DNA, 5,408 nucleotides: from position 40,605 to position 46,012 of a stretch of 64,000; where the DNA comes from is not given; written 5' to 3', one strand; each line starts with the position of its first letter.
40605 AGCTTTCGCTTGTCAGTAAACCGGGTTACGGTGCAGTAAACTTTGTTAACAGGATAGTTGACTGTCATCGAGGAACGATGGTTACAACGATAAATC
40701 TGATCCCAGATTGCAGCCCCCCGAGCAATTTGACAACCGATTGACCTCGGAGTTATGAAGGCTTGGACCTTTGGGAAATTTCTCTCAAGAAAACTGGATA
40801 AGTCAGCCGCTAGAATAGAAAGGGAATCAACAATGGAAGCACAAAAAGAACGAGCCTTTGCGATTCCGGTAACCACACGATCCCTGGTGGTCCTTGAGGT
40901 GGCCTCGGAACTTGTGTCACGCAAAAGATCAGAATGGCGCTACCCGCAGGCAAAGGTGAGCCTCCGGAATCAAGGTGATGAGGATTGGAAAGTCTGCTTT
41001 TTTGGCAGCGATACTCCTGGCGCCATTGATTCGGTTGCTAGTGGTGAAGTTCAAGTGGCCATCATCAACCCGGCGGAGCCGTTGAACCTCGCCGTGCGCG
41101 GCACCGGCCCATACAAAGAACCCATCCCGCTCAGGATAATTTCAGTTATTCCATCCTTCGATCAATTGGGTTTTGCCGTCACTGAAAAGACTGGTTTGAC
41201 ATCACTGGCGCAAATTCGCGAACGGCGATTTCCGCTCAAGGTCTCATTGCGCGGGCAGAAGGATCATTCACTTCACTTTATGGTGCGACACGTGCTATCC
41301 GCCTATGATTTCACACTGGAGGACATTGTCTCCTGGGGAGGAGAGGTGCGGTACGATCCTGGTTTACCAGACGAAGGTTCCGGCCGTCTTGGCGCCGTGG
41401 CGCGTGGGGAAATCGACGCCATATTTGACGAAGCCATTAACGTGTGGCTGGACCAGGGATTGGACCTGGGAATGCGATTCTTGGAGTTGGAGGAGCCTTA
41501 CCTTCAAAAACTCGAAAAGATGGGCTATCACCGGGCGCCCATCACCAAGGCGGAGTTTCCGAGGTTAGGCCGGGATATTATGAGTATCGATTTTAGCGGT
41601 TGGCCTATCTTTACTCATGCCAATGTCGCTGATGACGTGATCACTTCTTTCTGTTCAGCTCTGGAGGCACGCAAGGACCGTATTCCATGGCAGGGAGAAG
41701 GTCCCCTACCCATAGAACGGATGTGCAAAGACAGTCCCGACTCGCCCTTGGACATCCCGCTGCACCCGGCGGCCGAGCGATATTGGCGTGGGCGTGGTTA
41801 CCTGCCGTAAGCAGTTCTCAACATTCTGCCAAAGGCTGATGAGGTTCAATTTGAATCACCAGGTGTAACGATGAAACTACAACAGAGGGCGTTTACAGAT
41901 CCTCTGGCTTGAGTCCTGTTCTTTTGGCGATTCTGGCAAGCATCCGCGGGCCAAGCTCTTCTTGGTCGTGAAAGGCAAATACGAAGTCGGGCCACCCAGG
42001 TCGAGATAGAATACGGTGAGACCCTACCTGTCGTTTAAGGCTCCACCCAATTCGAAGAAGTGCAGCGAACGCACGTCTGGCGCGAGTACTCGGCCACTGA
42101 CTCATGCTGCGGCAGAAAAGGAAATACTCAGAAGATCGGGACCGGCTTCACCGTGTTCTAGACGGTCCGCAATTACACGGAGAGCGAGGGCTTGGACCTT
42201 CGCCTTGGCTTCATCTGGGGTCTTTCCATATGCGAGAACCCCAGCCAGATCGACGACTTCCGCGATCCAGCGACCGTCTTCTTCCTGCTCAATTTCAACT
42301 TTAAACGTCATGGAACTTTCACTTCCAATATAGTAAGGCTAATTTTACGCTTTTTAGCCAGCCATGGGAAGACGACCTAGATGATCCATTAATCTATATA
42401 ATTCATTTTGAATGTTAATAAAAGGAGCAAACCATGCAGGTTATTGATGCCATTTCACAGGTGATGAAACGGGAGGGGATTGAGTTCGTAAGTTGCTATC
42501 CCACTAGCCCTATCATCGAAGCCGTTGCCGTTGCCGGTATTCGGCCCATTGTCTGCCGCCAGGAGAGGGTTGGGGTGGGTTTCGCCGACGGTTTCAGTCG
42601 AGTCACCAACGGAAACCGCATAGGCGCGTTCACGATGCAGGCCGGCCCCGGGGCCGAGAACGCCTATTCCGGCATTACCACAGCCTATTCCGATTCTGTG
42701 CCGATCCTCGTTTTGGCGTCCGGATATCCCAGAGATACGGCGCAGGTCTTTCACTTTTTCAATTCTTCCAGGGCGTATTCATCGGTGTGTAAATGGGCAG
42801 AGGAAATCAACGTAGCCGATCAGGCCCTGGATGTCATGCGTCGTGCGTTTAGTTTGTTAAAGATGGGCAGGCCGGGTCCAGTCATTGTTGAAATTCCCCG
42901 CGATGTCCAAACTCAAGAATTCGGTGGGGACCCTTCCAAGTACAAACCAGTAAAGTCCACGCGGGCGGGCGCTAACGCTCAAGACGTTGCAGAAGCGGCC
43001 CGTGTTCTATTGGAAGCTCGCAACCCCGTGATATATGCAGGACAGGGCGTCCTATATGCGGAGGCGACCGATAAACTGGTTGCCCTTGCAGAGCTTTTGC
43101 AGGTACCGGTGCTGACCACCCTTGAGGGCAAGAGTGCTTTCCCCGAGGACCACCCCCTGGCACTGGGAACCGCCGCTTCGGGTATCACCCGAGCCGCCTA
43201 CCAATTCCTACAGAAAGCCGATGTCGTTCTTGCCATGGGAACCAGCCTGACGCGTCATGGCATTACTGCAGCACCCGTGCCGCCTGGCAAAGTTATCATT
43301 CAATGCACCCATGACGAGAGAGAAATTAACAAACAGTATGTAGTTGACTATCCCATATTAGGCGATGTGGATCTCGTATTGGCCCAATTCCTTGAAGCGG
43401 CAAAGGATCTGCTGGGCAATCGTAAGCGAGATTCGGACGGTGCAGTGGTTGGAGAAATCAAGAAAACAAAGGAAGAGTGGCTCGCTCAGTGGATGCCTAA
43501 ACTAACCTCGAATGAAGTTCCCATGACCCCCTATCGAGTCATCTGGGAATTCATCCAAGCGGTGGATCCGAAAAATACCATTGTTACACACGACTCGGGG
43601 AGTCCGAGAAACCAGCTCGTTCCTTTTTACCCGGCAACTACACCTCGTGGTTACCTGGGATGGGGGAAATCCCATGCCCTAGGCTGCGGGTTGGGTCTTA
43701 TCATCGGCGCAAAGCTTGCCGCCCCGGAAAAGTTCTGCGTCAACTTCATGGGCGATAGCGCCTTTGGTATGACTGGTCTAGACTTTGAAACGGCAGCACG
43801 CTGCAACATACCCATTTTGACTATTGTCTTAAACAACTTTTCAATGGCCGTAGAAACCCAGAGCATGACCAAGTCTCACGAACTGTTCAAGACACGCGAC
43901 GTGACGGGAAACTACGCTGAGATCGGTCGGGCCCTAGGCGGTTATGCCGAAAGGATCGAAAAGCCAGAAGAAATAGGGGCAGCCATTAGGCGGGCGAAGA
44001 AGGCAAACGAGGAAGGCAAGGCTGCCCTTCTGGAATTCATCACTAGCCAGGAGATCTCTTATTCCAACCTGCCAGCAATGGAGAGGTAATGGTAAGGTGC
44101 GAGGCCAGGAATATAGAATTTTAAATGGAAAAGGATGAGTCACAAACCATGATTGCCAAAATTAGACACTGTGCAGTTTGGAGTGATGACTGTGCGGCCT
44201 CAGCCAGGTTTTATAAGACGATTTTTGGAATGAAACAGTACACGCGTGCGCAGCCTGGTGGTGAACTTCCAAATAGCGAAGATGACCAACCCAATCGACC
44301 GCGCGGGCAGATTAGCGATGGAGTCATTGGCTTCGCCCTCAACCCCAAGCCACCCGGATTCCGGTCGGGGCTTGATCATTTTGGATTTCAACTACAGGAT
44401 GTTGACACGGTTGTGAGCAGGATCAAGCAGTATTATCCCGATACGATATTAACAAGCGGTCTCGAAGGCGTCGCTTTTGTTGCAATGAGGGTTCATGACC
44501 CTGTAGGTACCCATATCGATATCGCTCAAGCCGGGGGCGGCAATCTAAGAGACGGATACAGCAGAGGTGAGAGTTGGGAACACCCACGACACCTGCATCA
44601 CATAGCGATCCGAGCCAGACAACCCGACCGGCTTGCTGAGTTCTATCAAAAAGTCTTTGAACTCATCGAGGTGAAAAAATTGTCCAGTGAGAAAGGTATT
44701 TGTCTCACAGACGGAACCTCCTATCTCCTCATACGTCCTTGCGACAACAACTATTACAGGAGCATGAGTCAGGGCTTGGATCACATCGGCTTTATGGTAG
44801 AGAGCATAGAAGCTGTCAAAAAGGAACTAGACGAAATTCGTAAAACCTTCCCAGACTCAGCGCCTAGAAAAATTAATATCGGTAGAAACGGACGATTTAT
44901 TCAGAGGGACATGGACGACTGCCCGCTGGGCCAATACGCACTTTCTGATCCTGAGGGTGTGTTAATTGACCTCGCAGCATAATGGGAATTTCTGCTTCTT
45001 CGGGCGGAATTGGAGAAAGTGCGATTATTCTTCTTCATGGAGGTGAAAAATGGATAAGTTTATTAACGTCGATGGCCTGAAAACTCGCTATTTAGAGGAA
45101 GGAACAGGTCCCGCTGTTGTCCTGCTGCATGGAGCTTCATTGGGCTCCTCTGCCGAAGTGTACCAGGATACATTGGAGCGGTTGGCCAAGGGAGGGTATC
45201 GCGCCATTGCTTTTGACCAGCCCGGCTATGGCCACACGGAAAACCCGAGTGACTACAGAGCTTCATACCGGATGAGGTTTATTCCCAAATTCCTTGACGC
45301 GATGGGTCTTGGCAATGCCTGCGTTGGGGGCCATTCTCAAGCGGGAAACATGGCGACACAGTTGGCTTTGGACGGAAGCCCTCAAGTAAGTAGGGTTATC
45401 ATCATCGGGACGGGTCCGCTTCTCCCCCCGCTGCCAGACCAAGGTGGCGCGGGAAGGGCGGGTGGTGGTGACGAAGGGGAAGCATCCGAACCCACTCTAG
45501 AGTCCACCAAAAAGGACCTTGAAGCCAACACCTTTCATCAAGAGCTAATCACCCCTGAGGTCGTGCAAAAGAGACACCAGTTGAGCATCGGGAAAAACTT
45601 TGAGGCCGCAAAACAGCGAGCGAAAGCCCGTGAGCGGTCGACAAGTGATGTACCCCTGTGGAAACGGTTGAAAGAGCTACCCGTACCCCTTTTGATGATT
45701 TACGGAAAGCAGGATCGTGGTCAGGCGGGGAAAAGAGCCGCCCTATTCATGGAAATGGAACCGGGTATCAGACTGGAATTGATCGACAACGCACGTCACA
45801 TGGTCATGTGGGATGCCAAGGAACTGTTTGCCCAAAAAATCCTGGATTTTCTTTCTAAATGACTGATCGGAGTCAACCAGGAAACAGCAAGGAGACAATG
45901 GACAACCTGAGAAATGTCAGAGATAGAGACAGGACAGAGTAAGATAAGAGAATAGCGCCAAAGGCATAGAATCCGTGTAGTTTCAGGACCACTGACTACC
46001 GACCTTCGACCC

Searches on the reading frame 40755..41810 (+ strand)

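Call 21: search_protein_families(library=pfam, proteins=[window:40755-41810:+], max_evalue=0.00001)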
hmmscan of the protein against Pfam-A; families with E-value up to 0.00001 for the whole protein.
window:40755-41810:+ (351 aa): 1 family
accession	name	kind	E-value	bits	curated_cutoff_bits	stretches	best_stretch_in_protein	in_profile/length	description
PF16868.10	NMT1_3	-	1.7e-06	28.3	27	1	91-347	45-288/289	NMT1-like family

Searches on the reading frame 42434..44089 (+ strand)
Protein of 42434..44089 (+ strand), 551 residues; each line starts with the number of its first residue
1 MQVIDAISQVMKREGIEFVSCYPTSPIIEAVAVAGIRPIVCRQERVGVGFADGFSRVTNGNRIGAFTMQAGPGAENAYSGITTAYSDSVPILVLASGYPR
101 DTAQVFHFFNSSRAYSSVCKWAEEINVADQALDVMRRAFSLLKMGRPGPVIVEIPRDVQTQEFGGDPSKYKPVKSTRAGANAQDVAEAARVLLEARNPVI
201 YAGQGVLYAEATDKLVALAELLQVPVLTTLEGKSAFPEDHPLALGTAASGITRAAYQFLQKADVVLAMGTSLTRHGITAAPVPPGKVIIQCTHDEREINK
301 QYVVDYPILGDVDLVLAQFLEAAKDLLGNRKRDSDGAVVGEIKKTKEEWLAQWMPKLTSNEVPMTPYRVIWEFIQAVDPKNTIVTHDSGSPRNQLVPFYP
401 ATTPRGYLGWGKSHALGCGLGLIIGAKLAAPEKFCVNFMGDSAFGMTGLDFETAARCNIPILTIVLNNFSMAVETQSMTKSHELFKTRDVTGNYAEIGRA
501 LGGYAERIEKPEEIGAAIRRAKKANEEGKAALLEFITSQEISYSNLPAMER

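Call 21: search_protein_families(library=pfam, proteins=[window:42434-44089:+], max_evalue=0.00001)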
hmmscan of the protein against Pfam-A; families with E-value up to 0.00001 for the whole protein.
window:42434-44089:+ (551 aa): 3 families
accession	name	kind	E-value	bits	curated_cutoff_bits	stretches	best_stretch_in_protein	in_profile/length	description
PF00205.28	TPP_enzyme_M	-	2.1e-36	125.1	30.4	1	185-318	1-136/137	Thiamine pyrophosphate enzyme, central domain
PF02775.26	TPP_enzyme_C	-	4.8e-25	88.6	21.9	1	388-533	2-149/151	Thiamine pyrophosphate enzyme, C-terminal TPP binding domain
PF02776.23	TPP_enzyme_N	-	8.1e-20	71.2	26.8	1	1-104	1-106/119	Thiamine pyrophosphate enzyme, N-terminal TPP binding domain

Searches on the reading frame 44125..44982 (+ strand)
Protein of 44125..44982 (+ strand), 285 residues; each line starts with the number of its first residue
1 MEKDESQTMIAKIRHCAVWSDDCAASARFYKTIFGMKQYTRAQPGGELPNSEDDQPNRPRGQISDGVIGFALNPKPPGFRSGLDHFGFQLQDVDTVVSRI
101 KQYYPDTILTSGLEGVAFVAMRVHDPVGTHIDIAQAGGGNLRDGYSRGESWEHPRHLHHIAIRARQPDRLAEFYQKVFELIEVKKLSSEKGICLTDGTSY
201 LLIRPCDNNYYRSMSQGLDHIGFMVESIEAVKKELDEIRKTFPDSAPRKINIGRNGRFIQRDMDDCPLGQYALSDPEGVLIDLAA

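Call 21: search_protein_families(library=pfam, proteins=[window:44125-44982:+], max_evalue=0.00001)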
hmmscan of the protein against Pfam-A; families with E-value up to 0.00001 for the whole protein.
window:44125-44982:+ (285 aa): 2 families
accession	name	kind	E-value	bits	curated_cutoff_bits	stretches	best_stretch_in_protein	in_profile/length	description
PF00903.31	Glyoxalase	-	7.5e-17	62.3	20.6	2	12-97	1-82/121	Glyoxalase/Bleomycin resistance protein/Dioxygenase superfamily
PF13669.12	Glyoxalase_4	-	7.3e-07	29.9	27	0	158-247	1-98/109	Glyoxalase/Bleomycin resistance protein/Dioxygenase superfamily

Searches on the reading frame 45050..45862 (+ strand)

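Call 21: search_protein_families(library=pfam, proteins=[window:45050-45862:+], max_evalue=0.00001)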
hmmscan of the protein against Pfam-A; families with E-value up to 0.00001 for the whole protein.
window:45050-45862:+ (270 aa): 3 families
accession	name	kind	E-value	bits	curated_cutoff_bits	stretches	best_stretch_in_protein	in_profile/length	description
PF12697.13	Abhydrolase_6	-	2.1e-18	68.2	26.3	1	23-261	1-215/217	Alpha/beta hydrolase family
PF00561.26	Abhydrolase_1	-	3.1e-17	63.5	25.8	1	21-255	1-243/245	alpha/beta hydrolase fold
PF12146.15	Hydrolase_4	-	5.7e-12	45.9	27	1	22-121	6-109/239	Serine aminopeptidase, S33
